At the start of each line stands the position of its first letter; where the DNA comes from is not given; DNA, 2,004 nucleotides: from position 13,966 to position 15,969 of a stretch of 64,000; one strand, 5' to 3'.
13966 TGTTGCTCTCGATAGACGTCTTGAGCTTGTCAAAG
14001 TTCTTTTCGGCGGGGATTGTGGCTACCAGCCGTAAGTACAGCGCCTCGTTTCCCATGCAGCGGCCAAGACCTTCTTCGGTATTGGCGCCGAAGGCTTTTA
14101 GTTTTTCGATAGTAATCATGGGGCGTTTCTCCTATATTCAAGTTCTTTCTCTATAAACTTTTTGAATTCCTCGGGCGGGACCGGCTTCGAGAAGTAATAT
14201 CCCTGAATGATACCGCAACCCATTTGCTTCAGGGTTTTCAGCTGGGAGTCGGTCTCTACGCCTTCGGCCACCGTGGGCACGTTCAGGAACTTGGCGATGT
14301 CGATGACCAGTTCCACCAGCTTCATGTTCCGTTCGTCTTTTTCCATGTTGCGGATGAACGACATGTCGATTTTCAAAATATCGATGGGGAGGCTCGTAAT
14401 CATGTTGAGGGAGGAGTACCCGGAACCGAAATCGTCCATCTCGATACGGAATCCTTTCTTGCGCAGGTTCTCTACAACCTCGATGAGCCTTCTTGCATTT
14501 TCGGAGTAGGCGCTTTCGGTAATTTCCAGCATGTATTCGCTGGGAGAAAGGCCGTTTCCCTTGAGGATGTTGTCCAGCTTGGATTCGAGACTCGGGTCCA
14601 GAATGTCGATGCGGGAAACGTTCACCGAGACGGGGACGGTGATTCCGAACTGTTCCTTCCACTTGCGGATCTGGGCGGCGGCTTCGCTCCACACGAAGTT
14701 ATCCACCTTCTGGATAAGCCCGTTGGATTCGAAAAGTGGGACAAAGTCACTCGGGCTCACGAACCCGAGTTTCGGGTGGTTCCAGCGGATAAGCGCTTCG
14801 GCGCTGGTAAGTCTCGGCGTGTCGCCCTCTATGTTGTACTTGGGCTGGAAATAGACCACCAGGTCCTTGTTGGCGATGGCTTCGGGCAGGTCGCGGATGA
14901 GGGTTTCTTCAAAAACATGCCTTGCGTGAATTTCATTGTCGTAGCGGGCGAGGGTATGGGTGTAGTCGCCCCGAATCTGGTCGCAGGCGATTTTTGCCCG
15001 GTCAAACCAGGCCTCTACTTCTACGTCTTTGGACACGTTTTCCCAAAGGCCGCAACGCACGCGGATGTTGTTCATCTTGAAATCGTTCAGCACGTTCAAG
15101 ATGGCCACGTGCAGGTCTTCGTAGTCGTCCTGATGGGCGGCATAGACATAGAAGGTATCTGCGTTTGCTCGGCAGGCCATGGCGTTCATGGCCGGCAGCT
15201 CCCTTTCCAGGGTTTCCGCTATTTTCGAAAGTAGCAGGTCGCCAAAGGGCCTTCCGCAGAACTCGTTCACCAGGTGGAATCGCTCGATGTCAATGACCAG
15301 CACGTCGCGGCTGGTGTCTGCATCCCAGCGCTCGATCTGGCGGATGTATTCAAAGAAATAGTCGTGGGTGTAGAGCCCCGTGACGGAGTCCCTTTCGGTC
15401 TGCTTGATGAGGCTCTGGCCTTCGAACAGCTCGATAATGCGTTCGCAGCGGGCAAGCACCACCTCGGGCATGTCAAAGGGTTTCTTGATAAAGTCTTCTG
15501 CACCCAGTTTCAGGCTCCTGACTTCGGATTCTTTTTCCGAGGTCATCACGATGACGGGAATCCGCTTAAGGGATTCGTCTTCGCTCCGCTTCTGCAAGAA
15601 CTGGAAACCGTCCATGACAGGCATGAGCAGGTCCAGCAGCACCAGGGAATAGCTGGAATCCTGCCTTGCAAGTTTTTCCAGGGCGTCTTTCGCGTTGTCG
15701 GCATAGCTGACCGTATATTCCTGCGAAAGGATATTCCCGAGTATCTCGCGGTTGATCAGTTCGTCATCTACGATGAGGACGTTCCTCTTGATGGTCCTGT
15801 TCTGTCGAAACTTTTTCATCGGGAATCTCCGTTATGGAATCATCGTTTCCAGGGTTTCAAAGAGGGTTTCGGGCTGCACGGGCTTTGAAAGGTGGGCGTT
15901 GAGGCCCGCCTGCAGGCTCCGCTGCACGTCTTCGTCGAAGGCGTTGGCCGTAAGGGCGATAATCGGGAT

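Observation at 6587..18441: Six-gene operon: four hybrid kinases with different sensor modules, one Hpt, and one REC-(degenerate GGDEF)-EAL output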

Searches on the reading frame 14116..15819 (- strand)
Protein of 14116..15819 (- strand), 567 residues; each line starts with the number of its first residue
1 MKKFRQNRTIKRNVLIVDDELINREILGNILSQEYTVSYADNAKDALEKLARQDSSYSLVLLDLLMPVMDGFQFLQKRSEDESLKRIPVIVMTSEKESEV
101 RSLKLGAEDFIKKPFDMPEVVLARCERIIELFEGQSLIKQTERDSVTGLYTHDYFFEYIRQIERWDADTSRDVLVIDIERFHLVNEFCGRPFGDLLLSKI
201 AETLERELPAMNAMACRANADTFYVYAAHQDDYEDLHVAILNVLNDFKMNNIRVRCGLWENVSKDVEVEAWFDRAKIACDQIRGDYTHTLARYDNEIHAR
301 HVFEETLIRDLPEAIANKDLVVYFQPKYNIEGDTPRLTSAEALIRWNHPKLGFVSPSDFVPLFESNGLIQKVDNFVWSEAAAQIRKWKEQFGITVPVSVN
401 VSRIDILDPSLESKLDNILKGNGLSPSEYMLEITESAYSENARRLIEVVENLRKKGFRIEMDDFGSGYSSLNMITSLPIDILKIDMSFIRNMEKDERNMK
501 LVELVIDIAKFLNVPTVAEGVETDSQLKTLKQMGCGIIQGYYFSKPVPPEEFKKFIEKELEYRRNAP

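Call 3: search_protein_families(library=pfam, proteins=[window:14116-15819:-], max_evalue=0.01)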
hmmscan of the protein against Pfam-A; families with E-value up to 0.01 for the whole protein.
window:14116-15819:- (567 aa): 3 families
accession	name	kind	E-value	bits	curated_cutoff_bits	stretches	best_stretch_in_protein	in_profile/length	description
PF00563.25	EAL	-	3e-69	233.4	31.3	1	309-546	2-236/236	EAL domain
PF00072.30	Response_reg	-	2.6e-23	82.7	30.2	1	14-121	1-107/111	Response regulator receiver domain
PF00990.26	GGDEF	-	1.2e-11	45.1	23.8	1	143-248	3-111/161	Diguanylate cyclase, GGDEF domain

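Call 8: find_encoding_contigs(protein=window:14116-15819:-, flank=10000, max_places=6)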
Protein window:14116-15819:- (567 aa): 8 contigs read that carry it; 6 places shown.
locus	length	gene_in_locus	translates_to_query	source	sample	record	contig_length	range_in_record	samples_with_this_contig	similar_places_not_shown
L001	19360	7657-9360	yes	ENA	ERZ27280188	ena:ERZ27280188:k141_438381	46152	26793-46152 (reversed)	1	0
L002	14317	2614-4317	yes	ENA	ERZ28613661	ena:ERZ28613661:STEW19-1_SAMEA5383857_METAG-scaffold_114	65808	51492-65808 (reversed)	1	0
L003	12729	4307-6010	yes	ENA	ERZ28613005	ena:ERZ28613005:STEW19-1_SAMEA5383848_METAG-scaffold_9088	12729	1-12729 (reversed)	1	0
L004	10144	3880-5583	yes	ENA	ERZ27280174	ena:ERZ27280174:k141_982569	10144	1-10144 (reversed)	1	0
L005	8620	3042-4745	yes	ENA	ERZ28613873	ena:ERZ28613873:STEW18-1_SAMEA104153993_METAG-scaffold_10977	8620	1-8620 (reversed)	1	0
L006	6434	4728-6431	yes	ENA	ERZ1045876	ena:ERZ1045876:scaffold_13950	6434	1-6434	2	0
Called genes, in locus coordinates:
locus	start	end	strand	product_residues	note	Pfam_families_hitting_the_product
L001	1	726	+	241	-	?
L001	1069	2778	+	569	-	-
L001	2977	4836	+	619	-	PF00920:ILVD_EDD_N, PF24877:ILV_EDD_C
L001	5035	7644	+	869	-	PF13589:HATPase_c_3 (faint), PF00512:HisKA, PF02518:HATPase_c, PF00072:Response_reg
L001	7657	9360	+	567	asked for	PF00072:Response_reg, PF00990:GGDEF, PF00563:EAL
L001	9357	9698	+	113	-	PF01627:Hpt (weak)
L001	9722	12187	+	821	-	PF08447:PAS_3, PF00512:HisKA, PF02518:HATPase_c, PF00072:Response_reg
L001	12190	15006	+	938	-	PF00324:AA_permease (weak), PF13520:AA_permease_2, PF00512:HisKA, PF02518:HATPase_c, PF00072:Response_reg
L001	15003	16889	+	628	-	PF00512:HisKA, PF02518:HATPase_c, PF00072:Response_reg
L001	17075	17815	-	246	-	PF12796:Ank_2, PF00023:Ank (faint), PF13606:Ank_3 (faint), PF13637:Ank_4, PF12796:Ank_2, PF13857:Ank_5 (weak)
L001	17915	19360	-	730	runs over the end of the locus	PF01464:SLT, PF04545:Sigma70_r4 (faint), PF13518:HTH_28 (faint), PF01476:LysM, PF23446:LysM1_NFP_LYK (faint), PF23473:LysM3_LYK4_5 (faint), PF01476:LysM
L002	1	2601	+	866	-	?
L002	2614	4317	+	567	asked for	PF00072:Response_reg, PF00990:GGDEF, PF00563:EAL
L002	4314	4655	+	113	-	PF01627:Hpt (weak)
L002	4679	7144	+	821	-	PF08447:PAS_3, PF00512:HisKA, PF02518:HATPase_c, PF00072:Response_reg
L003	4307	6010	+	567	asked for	PF00072:Response_reg, PF00990:GGDEF, PF00563:EAL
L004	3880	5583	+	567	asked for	PF00072:Response_reg, PF00990:GGDEF, PF00563:EAL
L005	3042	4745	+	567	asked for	PF00072:Response_reg, PF00990:GGDEF, PF00563:EAL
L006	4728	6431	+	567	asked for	PF00072:Response_reg, PF00990:GGDEF, PF00563:EAL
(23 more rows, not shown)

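Call 12: find_related_loci(query=window:14116-15819:-, collection=genome_contigs, flank=10000)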
Query window:14116-15819:- (567 aa) in genome_contigs; peptide patterns used: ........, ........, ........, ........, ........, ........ (x = any residue, [..] = any of these).
600 stretches matched a pattern (row limit reached: there are more); 573 encode a relative of the query (tblastn E <= 1e-3); the best 80 are kept; 80 distinct loci.
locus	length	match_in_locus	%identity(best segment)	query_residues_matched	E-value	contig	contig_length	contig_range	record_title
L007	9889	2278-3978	93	1-567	0e+0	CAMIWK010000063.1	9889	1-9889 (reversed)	MAG: uncultured Fibrobacter sp. isolate SRR12081302_bin.21_metaWRAP_v1.3_MAG genome assembly, contig: ERZ12289775.13769,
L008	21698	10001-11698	85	1-566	0e+0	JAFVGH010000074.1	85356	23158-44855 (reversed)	MAG: Fibrobacter sp. isolate RGIG5144 Sheep_Abomasum-4__c311412, whole genome shotgun sequence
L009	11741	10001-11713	52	1-560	0e+0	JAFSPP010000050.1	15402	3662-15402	MAG: Clostridia bacterium isolate RGIG3358 Goat_Reticulum.Co__c1764956, whole genome shotgun sequence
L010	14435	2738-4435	85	1-566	0e+0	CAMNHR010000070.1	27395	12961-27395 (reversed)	MAG: uncultured Fibrobacter sp. isolate SRR873595_bin.6_metaWRAP_v1.3_MAG genome assembly, contig: ERZ1756110.3435130, w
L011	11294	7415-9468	52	1-560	0e+0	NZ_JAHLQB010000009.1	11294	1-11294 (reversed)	Lachnoclostridium sp. MSJ-17 M-17_ctg000208, whole genome shotgun sequence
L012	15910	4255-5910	50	6-556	0e+0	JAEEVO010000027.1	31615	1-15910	MAG: Lachnospiraceae bacterium isolate Tb.RUG.456 NODE_5497_length_31615_cov_1.465542, whole genome shotgun sequence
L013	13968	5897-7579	51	5-564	0e+0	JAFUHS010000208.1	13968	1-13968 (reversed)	MAG: Treponema sp. isolate RGIG4505 Roe_deer_Omasum.Co__c1024900, whole genome shotgun sequence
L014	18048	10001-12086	48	6-566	0e+0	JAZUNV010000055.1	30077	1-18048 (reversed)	MAG: Anaerovoracaceae bacterium isolate T1900044879_TS20190345.MAGScoT_cleanbin_000020 SGB_3203_k141_256502, whole genom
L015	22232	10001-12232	50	6-566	0e+0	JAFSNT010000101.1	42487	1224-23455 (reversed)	MAG: Clostridia bacterium isolate RGIG3310 Goat_Reticulum-5__c231073, whole genome shotgun sequence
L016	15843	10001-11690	54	1-561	0e+0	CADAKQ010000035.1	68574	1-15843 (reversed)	MAG: uncultured Lachnospiraceae bacterium isolate RUG13380 genome assembly, contig: RUG13380_asm_35, whole genome shotgu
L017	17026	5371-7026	41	10-561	2e-146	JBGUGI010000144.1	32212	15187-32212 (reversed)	MAG: Bacilli bacterium isolate ruminal_MAG_378 ruminal_MAG_378_contig_0144, whole genome shotgun sequence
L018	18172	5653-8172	41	7-556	7e-137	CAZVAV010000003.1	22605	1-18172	MAG TPA_asm: uncultured Oscillospiraceae bacterium isolate SRP335695_co1_2 genome assembly, contig: NODE_992_length_2260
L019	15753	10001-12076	40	1-559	2e-136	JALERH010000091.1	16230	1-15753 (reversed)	MAG: Blautia sp. isolate SUG264 k141_3889028, whole genome shotgun sequence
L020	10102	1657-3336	49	7-566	0e+0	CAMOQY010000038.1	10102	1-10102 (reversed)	MAG: uncultured Lachnospiraceae bacterium isolate SRR873605_bin.151_metaWRAP_v1.3_MAG genome assembly, contig: NODE_1727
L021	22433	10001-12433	42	5-552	3e-132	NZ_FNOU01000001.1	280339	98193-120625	Eubacterium barkeri strain VPI 5359, whole genome shotgun sequence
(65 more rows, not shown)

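Call 27: search_solved_structures(query=window:14116-15819:-, max_evalue=1e-10, show_alignments=2)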
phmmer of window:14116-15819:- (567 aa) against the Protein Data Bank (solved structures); distinct sequences matched with E-value up to 1e-10: 82 (the best 60 are shown).
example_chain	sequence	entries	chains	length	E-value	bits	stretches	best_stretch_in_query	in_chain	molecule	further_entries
5m3c_A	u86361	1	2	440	6.1e-61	209.9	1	169-556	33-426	Diguanylate cyclase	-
4rnh_A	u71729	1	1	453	1.8e-59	205.1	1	173-554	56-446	Motility regulator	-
4rnf_A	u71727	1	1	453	4.3e-58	200.5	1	173-554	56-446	Motility regulator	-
4rni_A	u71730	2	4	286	3e-56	194.4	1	296-554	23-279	Motility regulator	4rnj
5m1t_A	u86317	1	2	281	6.6e-48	166.9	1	305-552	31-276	MucR Phosphodiesterase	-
9cmf_A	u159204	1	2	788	2.4e-47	165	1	140-556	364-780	Oxygen sensor protein DosP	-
9clo_A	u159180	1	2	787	2.5e-47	165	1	140-556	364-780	Oxygen sensor protein DosP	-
9bgv_A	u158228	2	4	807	2.5e-47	164.9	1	140-556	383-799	Oxygen sensor protein DosP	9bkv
9cdr_A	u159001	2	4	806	2.6e-47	164.9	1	140-556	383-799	Oxygen sensor protein DosP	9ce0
4hu3_A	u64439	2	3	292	4.6e-47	164.1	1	309-556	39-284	Oxygen sensor protein DosP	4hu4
8arv_A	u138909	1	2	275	5.7e-47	163.8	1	307-557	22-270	Bifunctional diguanylate cyclase/phosphodiesterase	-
3sy8_A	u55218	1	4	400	5.5e-43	150.6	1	301-563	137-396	RocR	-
4hjf_A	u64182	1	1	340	8.8e-41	143.4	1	291-557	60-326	GGDEF family protein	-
3u2e_A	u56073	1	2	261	1.3e-40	142.8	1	308-557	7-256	GGDEF family protein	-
3s83_A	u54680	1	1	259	1.4e-40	142.7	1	309-557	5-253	GGDEF family protein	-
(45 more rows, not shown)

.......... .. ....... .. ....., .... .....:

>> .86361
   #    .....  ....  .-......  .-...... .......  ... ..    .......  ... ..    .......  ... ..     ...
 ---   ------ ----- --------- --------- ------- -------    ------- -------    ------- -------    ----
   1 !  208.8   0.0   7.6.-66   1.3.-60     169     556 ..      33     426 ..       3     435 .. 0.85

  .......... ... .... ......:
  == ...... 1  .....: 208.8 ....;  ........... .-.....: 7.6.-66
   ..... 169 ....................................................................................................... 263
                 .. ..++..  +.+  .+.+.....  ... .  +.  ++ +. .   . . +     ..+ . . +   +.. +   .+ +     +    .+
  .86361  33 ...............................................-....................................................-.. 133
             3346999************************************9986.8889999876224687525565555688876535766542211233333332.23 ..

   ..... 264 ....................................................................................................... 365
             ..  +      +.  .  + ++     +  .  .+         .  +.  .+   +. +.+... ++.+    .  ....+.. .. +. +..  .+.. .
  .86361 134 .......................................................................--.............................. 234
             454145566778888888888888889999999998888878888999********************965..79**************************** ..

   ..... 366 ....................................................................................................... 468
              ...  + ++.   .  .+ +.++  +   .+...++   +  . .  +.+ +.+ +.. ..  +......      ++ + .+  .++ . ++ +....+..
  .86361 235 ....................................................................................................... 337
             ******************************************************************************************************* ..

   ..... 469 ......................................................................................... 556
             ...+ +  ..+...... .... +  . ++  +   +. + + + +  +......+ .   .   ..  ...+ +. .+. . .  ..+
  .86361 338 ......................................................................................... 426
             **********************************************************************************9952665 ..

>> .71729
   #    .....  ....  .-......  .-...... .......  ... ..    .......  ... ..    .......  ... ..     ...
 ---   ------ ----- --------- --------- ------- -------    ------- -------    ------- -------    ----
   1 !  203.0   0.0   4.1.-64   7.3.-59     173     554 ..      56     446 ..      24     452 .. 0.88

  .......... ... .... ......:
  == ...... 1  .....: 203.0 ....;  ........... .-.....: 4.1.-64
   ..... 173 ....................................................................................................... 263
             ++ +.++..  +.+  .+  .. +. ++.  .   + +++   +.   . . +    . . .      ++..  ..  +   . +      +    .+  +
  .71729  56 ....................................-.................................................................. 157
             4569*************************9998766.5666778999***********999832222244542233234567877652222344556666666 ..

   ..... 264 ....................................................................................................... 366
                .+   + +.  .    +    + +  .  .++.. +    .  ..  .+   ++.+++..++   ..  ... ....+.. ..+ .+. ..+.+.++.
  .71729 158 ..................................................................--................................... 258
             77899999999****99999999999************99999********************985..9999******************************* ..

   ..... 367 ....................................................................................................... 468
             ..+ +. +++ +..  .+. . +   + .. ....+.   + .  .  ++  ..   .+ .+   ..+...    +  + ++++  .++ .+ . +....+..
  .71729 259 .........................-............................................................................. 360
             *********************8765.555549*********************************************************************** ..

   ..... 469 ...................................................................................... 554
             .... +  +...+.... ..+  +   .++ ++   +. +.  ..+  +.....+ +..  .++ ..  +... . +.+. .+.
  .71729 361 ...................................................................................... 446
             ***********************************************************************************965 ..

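Call 47: search_protein_families(library=ncbifam, proteins=[window:14116-15819:-], max_evalue=0.00001)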
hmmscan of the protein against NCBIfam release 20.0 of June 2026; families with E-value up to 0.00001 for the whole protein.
window:14116-15819:- (567 aa): 97 families (the best 25 are shown)
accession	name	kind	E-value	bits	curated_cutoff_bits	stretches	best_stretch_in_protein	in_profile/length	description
NF052458.1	PhdiestGepA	equivalog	1.2e-74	252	1200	1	136-552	420-837/840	phosphodiesterase GepA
NF045675.1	PhdiestaseDibA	equivalog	4.1e-73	246.7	980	1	144-552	206-621/623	phosphodiesterase DibA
NF053781.1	cdiGMPphdstlr2612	equivalog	1.3e-70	238.4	1600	1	137-558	836-1267/1268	Tlr1612 family c-di-GMP phosphodiesterase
NF007474.0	PRK10060.1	equivalog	7.4e-70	235.9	782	1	137-560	233-658/663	cyclic di-GMP phosphodiesterase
NF008467.0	PRK11359.1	equivalog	2.6e-69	234.1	857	1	134-560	368-796/800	oxygen-sensing cyclic-di-GMP phosphodiesterase DosP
NF052596.1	RR_EAL_PvrR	equivalog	1.5e-63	214.8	580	2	299-559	135-392/398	response regulator cyclic di-GMP phosphodiesterase PvrR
NF008807.1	PRK11829.1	equivalog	5.4e-56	190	733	1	268-553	377-659/670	biofilm formation regulator HmsP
NF007839.0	PRK10551.1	equivalog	9.7e-42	143.2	461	1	309-559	266-513/518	cyclic di-GMP phosphodiesterase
NF007298.0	PRK09776.1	equivalog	2.4e-35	121.7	1135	1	139-550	682-1100/1111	diguanylate cyclase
NF045673.1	c-di-GMPRcptLapD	equivalog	4.1e-30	104.7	1020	1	136-548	231-646/647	cyclic di-GMP receptor LapD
NF007135.0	PRK09581.1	equivalog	9.2e-28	97.2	474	2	13-117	4-109/457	PleD family two-component system response regulator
NF052265.1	EAL_dom_RimA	equivalog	5.5e-26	91.3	430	1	428-547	115-234/248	S6 modification regulatory phosphodiesterase RimA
NF053854.1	RespRegPhoBBctds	equivalog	2.2e-20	73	270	1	14-135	1-121/225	two-component system response regulator PhoB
NF047654.1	DiguCycDgcRLepto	equivalog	6.7e-20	71.2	500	1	11-210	2-204/295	diguanylate cyclase DgcR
NF008281.1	PRK11059.1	equivalog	2.1e-18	65.9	663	1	313-547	403-630/633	RNase E specificity factor CsrD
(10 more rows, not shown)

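Call 58: search_protein_families(library=pfam, proteins=[L021:9983-16585:+, L021:16586-20188:+], max_evalue=0.0001)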
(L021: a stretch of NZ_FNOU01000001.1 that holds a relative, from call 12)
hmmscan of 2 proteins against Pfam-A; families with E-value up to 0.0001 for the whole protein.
L021:9983-16585:+ (2200 aa): 10 families
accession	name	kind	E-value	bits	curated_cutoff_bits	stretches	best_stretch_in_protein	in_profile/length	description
PF00072.30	Response_reg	-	2e-67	224.8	30.2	3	2075-2191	1-110/111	Response regulator receiver domain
PF00563.25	EAL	-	1.1e-65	221.8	31.3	1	319-551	5-236/236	EAL domain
PF00990.26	GGDEF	-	5.6e-61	205.5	23.8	2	733-883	1-160/161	Diguanylate cyclase, GGDEF domain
PF08447.18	PAS_3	-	2.5e-35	121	25.6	3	1312-1398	2-87/89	PAS fold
PF02518.31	HATPase_c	-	1e-25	90.7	26.4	1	1934-2048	2-109/111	Histidine kinase-, DNA gyrase B-, and HSP90-like ATPase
PF13426.13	PAS_9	-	1.2e-17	64.5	27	1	1310-1402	13-100/103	PAS domain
PF00512.31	HisKA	-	1.6e-15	57.3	26.9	1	1821-1885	1-65/66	His Kinase A (phospho-acceptor) domain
PF08448.16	PAS_4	-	3.5e-13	50.2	23.1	0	1468-1537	42-109/110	PAS fold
PF00989.32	PAS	-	2.8e-08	34.2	22.6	0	1312-1393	24-103/113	PAS fold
PF13188.13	PAS_8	-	1.1e-05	25.6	21.8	0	906-959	6-55/65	PAS domain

L021:16586-20188:+ (1200 aa): 7 families
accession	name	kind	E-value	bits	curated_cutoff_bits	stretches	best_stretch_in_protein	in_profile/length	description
PF08447.18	PAS_3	-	1.5e-40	137.8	25.6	3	48-133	2-86/89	PAS fold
PF02518.31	HATPase_c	-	5.1e-29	101.4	26.4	1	921-1036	1-110/111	Histidine kinase-, DNA gyrase B-, and HSP90-like ATPase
PF00072.30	Response_reg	-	1.3e-25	90.2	30.2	1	1066-1182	1-110/111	Response regulator receiver domain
PF13426.13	PAS_9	-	6.1e-18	65.4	27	1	176-270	12-103/103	PAS domain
PF00512.31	HisKA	-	3.4e-17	62.7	26.9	1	809-875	1-66/66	His Kinase A (phospho-acceptor) domain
PF08448.16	PAS_4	-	3e-11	43.9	23.1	0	41-141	11-108/110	PAS fold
PF00989.32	PAS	-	2.5e-09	37.6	22.6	0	154-268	2-113/113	PAS fold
